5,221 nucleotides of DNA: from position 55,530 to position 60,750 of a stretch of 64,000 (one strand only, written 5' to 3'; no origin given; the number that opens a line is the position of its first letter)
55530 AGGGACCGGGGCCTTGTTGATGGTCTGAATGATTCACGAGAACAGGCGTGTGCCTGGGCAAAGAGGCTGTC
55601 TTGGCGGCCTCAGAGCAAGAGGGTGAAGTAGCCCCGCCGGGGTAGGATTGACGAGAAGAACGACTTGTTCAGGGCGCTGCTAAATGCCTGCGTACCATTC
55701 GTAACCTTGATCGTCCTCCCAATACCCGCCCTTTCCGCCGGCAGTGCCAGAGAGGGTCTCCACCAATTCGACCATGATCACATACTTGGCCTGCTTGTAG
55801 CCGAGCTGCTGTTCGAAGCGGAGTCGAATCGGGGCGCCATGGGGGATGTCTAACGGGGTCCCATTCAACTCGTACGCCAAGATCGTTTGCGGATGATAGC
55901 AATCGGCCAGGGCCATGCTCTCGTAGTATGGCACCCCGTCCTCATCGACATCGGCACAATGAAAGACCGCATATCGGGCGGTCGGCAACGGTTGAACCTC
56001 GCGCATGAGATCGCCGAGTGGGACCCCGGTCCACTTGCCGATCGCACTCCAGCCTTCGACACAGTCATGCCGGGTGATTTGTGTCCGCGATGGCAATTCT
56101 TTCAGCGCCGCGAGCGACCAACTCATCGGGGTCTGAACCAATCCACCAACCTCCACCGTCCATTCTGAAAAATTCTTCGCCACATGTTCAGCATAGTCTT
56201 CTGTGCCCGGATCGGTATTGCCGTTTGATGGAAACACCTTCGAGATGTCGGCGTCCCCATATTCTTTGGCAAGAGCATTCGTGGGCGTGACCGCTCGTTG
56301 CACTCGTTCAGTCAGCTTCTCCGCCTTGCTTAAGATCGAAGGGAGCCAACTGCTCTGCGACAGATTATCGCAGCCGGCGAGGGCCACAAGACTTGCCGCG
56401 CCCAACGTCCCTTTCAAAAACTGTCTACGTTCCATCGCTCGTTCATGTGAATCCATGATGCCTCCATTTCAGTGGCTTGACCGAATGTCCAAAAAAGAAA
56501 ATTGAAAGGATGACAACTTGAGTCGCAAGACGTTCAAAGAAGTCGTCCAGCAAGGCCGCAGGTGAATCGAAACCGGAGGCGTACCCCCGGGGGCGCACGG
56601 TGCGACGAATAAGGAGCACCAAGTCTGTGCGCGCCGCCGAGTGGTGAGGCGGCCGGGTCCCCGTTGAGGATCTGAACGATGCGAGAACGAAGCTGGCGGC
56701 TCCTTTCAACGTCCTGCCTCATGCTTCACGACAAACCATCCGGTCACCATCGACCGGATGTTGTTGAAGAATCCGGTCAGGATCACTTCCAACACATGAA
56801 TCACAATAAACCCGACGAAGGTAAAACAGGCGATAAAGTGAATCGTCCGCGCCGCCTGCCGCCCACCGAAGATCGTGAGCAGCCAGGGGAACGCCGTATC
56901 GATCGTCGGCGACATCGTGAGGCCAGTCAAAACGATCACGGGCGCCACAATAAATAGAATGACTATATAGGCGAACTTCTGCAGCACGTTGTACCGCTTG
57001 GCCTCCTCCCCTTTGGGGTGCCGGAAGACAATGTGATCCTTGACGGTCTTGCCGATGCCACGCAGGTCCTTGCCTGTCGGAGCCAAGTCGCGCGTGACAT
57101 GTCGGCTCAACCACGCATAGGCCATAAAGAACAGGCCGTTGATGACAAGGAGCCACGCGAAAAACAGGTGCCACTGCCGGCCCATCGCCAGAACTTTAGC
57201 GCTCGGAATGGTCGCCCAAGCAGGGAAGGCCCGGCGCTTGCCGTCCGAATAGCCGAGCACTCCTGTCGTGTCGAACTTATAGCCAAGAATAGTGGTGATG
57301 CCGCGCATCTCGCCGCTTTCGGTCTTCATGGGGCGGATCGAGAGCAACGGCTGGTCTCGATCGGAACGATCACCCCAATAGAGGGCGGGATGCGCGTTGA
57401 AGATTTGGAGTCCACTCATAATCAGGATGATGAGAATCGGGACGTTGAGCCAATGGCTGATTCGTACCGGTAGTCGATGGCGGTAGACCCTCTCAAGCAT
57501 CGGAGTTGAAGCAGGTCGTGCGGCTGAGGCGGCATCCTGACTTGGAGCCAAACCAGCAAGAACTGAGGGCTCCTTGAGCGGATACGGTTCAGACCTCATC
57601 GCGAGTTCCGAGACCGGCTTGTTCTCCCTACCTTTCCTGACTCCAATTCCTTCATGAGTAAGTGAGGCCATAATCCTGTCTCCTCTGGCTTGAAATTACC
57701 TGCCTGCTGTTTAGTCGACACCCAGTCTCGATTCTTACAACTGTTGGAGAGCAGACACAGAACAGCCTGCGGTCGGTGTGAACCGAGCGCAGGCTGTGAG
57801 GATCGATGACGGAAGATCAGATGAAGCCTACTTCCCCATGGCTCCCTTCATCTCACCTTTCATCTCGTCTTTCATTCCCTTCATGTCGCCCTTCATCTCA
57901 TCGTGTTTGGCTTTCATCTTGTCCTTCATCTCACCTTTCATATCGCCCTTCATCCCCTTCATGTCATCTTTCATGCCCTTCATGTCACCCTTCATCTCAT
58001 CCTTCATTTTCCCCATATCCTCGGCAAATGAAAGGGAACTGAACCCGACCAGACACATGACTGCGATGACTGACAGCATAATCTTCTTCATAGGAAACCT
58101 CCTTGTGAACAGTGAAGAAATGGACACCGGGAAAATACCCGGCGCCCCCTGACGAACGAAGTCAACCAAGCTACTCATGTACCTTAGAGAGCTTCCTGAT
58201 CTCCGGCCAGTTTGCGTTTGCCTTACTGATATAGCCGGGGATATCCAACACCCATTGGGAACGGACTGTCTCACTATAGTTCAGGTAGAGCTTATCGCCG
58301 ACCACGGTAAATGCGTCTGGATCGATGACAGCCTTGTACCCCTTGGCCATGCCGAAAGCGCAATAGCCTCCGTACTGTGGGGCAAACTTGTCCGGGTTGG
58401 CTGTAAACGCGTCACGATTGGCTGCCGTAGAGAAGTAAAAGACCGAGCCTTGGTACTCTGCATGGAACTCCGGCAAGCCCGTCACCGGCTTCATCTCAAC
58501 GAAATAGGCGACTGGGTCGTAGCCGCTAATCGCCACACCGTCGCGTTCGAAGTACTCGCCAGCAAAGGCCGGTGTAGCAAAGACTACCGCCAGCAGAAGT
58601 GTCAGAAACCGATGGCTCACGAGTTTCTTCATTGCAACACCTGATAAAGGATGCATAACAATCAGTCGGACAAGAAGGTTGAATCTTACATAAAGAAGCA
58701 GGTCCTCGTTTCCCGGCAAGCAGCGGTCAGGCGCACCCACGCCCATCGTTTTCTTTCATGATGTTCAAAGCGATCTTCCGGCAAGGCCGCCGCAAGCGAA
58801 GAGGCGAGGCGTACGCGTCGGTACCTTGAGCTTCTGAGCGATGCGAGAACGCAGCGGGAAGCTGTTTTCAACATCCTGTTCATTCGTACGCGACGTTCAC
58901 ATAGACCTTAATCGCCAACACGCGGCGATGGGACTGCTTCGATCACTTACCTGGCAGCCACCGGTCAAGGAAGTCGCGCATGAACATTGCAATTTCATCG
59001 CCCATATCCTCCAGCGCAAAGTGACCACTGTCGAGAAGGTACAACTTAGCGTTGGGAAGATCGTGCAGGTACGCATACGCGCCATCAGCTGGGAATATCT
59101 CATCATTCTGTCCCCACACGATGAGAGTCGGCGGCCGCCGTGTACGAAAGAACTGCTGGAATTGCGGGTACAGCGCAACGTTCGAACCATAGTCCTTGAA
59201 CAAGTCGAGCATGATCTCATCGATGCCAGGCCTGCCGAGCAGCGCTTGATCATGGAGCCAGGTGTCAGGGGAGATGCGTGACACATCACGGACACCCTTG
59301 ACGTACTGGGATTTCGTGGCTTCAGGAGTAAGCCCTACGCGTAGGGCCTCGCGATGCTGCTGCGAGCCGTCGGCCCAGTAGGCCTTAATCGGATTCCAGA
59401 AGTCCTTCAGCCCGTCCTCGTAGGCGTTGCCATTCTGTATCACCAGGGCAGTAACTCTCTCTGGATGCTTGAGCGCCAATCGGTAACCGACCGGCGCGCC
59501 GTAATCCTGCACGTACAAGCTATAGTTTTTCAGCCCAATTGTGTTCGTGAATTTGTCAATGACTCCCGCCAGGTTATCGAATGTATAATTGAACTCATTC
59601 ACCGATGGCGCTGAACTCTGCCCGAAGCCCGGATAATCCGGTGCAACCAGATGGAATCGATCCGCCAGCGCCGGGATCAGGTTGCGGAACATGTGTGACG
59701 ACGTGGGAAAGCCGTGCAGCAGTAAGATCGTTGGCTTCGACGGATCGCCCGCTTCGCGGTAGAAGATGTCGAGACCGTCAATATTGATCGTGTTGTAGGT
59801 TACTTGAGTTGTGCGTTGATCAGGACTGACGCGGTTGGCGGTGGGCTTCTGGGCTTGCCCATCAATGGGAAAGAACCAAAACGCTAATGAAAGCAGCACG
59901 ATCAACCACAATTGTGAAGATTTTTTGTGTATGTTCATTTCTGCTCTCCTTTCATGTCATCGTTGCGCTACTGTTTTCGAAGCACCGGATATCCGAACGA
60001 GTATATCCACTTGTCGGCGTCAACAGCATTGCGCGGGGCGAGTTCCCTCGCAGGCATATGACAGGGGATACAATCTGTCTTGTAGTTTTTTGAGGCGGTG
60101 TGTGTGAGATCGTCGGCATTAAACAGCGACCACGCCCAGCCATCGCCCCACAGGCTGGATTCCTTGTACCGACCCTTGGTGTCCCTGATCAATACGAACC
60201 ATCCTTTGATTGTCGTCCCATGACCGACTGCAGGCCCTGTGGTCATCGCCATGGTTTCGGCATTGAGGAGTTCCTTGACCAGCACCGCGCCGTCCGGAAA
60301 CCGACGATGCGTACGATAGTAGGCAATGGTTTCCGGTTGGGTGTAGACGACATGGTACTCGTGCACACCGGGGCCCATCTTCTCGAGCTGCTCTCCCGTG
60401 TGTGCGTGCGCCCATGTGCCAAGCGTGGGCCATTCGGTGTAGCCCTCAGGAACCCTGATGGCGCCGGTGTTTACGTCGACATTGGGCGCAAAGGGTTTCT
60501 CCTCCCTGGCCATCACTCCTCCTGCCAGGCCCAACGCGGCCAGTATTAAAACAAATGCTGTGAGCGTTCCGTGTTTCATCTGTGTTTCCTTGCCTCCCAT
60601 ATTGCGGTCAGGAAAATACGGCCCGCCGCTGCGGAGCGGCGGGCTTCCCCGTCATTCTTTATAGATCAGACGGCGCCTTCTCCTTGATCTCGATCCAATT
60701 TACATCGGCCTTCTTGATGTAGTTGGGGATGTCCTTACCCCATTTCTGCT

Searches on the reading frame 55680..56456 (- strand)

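Call 95: search_protein_families(library=ncbifam, proteins=[window:55680-56456:-], max_evalue=0.001)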
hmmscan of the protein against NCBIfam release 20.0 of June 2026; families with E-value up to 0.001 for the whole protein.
window:55680-56456:- (258 aa): 4 families
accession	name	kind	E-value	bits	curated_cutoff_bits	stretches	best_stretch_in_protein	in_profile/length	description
NF003767.0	PRK05363.1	equivalog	8e-28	97.6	207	1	5-238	20-252/320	protein-methionine-sulfoxide reductase catalytic subunit MsrP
NF052247.1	SorT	equivalog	1.2e-09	37.5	570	1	175-245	188-256/387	SorT family sulfite dehydrogenase catalytic subunit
NF052245.1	SorA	equivalog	2.1e-08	33.3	600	1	140-217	152-231/396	SorA family sulfite dehydrogenase catalytic subunit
TIGR04555.1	sulfite_DH_soxC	equivalog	4.2e-08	32.6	420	1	135-231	163-254/408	sulfite dehydrogenase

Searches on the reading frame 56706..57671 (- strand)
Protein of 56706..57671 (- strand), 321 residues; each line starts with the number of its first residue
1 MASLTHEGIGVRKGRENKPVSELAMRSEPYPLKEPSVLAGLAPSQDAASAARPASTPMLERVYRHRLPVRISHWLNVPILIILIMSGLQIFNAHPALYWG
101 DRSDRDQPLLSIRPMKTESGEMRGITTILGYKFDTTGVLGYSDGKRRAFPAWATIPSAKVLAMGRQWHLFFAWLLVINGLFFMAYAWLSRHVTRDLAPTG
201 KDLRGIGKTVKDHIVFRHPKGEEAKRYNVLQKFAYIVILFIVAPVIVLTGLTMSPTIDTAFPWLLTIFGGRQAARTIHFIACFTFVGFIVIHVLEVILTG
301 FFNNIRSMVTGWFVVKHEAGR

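Call 95: search_protein_families(library=ncbifam, proteins=[window:56706-57671:-], max_evalue=0.001)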
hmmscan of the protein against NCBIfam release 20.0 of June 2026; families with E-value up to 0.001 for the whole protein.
window:56706-57671:- (321 aa): 4 families
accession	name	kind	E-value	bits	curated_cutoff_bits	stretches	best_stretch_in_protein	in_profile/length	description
TIGR02125.1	CytB-hydogenase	equivalog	9.1e-17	61.3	121.5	1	63-316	1-211/212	Ni/Fe-hydrogenase, b-type cytochrome subunit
TIGR01583.1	formate-DH-gamm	equivalog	1.9e-10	41.1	115.85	1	161-314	45-186/204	formate dehydrogenase subunit gamma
NF011582.1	PRK15006.1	equivalog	3.6e-09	36.6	204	1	221-312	160-245/248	thiosulfate reductase cytochrome B subunit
NF050120.1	bc1_QcrB_actin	exception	9.4e-05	21.5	500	0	247-308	65-125/458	cytochrome bc1 complex cytochrome b subunit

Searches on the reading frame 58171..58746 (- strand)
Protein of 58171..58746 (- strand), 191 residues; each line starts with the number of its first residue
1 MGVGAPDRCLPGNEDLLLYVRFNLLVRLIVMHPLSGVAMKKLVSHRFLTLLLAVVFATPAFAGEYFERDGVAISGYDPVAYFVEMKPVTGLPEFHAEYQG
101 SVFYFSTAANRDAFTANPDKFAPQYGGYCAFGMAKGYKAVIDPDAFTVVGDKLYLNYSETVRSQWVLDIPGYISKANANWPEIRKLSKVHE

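Call 3: search_protein_families(library=pfam, proteins=[window:58171-58746:-], max_evalue=0.01)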
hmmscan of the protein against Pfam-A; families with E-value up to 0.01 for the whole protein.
window:58171-58746:- (191 aa): 1 family
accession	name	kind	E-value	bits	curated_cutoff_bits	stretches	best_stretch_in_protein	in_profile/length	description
PF04945.19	YHS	-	2.2e-07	31.2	30.3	1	79-125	1-47/47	YHS domain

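Call 95: search_protein_families(library=ncbifam, proteins=[window:58171-58632:-], max_evalue=0.001)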
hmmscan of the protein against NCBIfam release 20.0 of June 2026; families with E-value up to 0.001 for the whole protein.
window:58171-58632:- (153 aa): 1 family
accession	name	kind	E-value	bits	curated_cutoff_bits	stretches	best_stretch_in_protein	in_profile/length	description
NF041384.1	YHS_seleno_dom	subfamily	6.3e-45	152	70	1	33-144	2-113/113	YHS domain-containing (seleno)protein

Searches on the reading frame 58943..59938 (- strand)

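Call 3: search_protein_families(library=pfam, proteins=[window:58943-59938:-], max_evalue=0.01)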
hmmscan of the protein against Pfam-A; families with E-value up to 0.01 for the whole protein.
window:58943-59938:- (331 aa): 5 families
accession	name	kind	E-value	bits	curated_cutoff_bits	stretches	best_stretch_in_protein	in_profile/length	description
PF00561.26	Abhydrolase_1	-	2.1e-35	123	25.8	1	69-311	1-243/245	alpha/beta hydrolase fold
PF12697.13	Abhydrolase_6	-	2.7e-17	64.6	26.3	1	71-317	1-215/217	Alpha/beta hydrolase family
PF12146.15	Hydrolase_4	-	4.2e-10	39.8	27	1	67-295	3-218/239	Serine aminopeptidase, S33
PF03096.20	Ndr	-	0.00025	20.3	23.3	1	84-179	40-141/283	Ndr family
PF03959.19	FSH1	-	0.0011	19.2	21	0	258-307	148-200/211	Serine hydrolase (FSH1)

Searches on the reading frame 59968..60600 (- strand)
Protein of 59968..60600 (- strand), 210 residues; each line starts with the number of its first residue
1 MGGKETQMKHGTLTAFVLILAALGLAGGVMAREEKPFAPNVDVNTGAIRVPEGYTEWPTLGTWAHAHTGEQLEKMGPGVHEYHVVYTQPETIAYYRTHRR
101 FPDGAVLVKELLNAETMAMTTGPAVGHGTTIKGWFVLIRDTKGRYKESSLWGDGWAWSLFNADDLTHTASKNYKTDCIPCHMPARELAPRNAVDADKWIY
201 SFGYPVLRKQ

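Call 3: search_protein_families(library=pfam, proteins=[window:59968-60600:-], max_evalue=0.01)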
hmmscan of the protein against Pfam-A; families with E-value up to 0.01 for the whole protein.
window:59968-60600:- (210 aa): 1 family
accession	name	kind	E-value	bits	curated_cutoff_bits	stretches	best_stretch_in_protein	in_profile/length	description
PF16694.10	Cytochrome_P460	-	1.2e-20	74.6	27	1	51-185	1-118/125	Cytochrome P460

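Call 95: search_protein_families(library=ncbifam, proteins=[window:59968-60513:-], max_evalue=0.001)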
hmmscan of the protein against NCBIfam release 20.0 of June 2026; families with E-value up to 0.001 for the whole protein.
window:59968-60513:- (181 aa): 0 families
